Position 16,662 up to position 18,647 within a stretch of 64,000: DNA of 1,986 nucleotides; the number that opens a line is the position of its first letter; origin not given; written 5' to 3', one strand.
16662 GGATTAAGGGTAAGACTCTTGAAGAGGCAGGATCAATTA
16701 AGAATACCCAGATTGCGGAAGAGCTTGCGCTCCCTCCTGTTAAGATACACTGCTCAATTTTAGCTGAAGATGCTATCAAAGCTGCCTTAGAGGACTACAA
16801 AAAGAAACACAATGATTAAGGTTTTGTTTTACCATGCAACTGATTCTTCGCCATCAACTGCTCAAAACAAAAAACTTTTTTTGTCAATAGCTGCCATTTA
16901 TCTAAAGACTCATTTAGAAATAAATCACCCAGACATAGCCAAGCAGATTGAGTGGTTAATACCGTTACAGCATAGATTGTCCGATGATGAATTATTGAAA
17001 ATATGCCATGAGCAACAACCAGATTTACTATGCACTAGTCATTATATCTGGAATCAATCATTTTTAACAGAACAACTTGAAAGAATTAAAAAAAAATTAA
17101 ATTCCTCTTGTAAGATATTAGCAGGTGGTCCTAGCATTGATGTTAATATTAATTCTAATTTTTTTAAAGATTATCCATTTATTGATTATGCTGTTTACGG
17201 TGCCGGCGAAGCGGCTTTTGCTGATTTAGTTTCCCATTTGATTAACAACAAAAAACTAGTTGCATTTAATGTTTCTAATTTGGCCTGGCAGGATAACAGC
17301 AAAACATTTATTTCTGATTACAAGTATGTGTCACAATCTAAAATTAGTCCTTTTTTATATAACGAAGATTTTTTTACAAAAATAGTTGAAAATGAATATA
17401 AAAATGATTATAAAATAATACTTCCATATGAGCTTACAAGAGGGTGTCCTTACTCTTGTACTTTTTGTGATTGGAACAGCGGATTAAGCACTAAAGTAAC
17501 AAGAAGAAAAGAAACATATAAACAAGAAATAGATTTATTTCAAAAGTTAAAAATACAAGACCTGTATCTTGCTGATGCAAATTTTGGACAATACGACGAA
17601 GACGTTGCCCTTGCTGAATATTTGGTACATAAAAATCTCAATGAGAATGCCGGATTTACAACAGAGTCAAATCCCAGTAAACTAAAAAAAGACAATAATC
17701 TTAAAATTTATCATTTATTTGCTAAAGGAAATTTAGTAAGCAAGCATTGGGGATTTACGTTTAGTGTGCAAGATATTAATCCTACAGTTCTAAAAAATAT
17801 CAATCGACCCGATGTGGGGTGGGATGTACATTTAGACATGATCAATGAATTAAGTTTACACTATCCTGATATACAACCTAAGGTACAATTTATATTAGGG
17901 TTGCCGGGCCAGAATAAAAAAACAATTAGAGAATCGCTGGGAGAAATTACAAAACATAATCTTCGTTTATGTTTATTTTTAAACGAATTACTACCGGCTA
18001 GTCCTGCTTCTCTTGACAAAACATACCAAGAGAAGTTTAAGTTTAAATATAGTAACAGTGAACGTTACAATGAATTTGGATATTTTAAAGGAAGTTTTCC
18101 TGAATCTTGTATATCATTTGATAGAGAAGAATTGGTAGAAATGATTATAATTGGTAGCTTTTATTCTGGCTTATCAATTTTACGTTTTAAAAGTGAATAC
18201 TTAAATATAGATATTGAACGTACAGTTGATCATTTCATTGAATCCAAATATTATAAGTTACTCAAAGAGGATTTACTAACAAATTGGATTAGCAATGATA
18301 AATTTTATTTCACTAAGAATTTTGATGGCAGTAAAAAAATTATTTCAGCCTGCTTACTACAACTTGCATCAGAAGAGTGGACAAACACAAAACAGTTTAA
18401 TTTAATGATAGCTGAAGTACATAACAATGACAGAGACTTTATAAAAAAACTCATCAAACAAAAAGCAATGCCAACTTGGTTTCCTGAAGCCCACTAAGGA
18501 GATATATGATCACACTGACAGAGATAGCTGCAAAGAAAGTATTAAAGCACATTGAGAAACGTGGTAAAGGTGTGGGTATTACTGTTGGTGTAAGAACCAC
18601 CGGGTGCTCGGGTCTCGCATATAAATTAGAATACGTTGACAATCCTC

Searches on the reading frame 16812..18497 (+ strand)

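Call 80: search_protein_families(library=pfam, proteins=[window:16812-18497:+], max_evalue=0.001)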
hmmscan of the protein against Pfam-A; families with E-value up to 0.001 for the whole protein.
window:16812-18497:+ (561 aa): 2 families
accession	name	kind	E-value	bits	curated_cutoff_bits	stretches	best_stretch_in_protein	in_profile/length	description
PF04055.27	Radical_SAM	-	4.1e-14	53.5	29.5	1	206-376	1-163/166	Radical SAM superfamily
PF02310.24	B12-binding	-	5.4e-06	26.7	32.1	1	56-139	38-120/121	B12 binding domain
